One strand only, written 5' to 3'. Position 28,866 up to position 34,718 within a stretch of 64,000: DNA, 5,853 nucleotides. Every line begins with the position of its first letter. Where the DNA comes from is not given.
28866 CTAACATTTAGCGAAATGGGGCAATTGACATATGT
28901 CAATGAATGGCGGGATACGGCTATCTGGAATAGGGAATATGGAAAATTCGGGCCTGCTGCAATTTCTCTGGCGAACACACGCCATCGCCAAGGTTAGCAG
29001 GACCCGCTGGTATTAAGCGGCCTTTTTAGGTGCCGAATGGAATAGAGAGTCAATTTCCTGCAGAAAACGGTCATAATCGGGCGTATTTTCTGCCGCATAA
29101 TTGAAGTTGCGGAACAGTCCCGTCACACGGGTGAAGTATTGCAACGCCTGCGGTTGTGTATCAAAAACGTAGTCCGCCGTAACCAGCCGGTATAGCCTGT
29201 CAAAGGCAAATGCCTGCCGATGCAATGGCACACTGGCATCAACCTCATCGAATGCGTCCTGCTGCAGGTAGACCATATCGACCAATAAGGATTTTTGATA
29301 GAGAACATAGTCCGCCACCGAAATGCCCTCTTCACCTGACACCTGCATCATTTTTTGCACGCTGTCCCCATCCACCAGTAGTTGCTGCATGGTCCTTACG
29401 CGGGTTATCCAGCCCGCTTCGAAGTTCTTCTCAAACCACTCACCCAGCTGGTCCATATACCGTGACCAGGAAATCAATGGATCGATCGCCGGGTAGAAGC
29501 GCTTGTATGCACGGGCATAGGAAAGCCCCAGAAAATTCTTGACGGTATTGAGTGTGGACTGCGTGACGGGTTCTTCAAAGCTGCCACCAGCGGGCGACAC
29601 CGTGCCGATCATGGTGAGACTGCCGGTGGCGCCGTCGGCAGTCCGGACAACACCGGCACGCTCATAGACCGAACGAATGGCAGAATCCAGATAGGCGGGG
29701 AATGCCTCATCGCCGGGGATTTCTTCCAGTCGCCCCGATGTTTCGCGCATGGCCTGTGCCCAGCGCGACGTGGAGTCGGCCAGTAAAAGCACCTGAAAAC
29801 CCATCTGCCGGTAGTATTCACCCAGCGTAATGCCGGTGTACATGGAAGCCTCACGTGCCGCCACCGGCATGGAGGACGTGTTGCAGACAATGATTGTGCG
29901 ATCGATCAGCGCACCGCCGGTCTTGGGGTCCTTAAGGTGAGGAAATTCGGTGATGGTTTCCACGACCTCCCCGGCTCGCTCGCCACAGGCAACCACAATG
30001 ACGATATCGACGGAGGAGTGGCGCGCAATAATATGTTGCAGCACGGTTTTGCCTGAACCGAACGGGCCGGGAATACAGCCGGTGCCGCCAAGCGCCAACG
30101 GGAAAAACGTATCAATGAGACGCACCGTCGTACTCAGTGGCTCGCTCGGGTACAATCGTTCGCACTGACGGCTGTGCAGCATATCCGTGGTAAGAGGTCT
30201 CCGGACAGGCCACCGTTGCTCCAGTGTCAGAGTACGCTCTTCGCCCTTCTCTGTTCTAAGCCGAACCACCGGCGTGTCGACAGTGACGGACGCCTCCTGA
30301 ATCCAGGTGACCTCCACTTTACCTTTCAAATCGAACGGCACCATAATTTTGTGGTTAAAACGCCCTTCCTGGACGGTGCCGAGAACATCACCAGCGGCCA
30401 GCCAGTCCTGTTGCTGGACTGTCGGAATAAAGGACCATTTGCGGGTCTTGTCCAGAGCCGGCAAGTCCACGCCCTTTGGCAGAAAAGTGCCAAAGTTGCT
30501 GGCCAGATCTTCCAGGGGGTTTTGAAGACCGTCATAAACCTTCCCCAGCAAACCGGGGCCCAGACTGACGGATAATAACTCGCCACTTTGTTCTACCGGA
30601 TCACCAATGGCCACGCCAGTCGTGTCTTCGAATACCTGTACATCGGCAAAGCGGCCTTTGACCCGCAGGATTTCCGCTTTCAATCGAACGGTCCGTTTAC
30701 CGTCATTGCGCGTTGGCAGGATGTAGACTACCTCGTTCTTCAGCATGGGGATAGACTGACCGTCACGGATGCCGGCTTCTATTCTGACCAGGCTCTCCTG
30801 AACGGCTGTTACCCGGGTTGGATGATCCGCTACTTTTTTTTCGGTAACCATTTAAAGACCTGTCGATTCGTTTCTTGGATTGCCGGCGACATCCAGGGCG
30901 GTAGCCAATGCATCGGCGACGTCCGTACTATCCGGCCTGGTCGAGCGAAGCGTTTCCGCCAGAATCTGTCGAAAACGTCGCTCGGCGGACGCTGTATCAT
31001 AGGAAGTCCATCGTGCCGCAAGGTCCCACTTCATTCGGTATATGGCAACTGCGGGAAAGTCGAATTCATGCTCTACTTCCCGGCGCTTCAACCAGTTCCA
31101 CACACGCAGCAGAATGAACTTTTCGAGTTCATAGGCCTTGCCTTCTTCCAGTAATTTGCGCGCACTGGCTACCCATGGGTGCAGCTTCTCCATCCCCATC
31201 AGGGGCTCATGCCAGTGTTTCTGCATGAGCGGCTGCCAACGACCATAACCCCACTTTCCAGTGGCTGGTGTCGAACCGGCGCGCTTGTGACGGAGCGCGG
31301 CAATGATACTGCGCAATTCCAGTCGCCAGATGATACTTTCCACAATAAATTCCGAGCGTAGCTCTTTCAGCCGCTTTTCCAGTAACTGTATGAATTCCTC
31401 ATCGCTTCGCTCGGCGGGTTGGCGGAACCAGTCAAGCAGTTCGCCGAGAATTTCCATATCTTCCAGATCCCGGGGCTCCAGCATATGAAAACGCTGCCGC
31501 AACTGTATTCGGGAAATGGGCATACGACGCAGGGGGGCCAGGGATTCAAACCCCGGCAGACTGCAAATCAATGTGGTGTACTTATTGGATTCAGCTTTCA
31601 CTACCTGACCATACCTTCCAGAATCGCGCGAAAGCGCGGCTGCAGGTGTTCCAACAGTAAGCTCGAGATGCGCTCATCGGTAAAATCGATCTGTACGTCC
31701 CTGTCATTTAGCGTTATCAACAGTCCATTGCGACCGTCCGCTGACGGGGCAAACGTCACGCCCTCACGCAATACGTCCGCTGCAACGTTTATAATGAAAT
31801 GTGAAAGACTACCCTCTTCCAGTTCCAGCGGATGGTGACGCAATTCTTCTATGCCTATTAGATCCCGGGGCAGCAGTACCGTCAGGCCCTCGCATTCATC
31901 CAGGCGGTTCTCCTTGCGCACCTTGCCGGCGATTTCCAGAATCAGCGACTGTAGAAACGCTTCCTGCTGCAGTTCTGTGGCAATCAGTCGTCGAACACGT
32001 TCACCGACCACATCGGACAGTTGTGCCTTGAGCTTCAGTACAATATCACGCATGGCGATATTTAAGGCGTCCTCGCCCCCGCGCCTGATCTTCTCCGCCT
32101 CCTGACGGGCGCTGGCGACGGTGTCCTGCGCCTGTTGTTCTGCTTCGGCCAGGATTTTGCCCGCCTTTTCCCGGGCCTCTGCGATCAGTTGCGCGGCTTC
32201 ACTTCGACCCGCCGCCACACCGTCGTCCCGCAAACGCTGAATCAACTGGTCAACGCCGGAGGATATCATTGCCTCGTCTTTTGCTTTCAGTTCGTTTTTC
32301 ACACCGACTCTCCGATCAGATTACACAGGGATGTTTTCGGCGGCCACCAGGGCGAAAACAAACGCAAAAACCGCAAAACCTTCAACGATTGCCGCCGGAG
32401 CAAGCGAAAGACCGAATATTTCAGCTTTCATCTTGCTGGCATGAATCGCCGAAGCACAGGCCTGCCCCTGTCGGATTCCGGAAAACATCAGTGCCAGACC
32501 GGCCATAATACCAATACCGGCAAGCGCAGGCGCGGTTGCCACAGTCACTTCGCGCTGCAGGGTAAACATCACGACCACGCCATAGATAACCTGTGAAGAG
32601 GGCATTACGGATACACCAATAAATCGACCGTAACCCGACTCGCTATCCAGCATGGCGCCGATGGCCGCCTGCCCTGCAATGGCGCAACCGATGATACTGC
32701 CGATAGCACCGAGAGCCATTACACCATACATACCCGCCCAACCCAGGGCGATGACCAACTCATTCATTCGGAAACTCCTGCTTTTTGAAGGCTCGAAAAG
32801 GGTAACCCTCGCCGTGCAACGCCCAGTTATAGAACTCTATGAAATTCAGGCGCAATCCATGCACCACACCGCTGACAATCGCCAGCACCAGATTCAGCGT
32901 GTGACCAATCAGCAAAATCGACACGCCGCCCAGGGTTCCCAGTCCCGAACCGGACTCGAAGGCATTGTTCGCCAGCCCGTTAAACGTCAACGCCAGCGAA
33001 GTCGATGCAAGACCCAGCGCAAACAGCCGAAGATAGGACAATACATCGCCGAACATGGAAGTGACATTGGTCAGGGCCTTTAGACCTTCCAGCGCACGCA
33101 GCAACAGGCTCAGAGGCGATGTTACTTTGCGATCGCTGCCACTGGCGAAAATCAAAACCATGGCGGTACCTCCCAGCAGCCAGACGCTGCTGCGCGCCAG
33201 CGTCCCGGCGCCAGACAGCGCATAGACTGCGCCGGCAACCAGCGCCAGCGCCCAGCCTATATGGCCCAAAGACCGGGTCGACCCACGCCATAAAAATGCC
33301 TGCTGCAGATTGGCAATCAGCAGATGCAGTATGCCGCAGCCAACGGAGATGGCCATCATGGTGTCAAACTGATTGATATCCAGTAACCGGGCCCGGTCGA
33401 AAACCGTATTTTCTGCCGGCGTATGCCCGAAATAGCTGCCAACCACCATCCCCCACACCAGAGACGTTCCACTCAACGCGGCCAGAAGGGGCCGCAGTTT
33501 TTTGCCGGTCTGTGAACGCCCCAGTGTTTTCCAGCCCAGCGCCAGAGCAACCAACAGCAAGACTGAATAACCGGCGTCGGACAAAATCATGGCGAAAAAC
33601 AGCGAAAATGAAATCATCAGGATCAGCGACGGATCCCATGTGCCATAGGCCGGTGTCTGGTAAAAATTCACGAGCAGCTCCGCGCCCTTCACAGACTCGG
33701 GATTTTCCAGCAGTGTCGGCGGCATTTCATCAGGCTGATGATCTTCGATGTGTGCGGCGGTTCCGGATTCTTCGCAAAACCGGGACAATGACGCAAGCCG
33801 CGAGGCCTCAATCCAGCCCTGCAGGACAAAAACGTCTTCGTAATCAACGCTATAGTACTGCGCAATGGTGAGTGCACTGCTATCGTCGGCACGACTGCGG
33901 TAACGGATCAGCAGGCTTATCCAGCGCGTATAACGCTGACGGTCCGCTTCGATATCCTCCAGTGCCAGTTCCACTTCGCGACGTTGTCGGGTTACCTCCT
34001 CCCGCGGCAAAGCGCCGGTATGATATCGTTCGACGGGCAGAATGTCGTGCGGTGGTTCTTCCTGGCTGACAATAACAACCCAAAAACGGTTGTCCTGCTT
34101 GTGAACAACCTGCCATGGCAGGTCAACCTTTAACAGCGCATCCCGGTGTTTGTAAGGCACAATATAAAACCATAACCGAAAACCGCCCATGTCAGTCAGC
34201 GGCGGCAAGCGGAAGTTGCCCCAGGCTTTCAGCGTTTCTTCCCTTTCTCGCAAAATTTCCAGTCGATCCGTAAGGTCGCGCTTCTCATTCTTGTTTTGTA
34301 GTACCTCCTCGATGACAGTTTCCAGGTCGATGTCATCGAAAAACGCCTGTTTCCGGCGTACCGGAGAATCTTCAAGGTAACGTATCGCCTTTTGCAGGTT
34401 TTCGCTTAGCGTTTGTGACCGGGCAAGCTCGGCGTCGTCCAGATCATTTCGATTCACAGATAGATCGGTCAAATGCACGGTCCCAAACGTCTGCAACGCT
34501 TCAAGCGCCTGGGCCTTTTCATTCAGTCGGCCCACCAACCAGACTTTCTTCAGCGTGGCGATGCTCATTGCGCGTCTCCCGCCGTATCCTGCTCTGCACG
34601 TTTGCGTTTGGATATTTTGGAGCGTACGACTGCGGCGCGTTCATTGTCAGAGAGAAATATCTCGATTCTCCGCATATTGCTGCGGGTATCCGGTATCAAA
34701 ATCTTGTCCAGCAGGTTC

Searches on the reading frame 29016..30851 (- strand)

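Call 59: search_protein_families(library=pfam, proteins=[window:29016-30851:-], max_evalue=0.00001)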
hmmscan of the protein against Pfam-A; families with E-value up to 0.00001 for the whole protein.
window:29016-30851:- (612 aa): 3 families
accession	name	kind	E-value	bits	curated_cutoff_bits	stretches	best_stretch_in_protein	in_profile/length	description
PF00006.31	ATP-synt_ab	-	2.4e-62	210.8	29.5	1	243-463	2-213/213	ATP synthase alpha/beta family, nucleotide-binding domain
PF16886.11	ATP-synt_ab_Xtn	-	8e-26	90.1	25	1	131-217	2-88/88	ATPsynthase alpha/beta subunit barrel-sandwich domain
PF22919.1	ATP-synt_VA_C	-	1.3e-08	35.3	24.7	1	471-552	2-83/101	C-terminal domain of V and A type ATP synthase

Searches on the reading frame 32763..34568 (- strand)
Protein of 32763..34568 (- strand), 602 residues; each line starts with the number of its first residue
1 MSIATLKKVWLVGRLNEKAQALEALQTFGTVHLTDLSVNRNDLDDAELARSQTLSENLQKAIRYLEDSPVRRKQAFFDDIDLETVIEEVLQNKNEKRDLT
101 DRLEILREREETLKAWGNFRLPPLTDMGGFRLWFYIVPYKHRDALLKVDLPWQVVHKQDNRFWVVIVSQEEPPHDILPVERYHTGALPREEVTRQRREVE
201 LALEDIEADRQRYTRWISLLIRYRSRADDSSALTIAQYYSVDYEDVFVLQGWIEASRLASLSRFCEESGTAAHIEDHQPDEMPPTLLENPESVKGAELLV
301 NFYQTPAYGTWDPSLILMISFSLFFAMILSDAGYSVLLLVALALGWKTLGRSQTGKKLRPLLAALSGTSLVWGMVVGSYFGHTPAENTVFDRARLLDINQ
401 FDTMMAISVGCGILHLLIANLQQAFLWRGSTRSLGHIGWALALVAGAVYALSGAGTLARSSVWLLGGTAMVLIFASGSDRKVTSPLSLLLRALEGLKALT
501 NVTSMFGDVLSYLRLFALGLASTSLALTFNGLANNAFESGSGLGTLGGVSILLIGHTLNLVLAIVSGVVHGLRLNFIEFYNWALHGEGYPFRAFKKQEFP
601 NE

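Call 58: search_protein_families(library=pfam, proteins=[window:32763-34568:-], max_evalue=0.00001)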
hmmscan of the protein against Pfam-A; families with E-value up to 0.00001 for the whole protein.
window:32763-34568:- (602 aa): 1 family
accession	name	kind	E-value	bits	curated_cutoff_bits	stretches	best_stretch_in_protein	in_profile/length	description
PF01496.24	V_ATPase_I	-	2.3e-15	56.1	30.7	2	244-344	306-413/815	V-type ATPase 116kDa subunit family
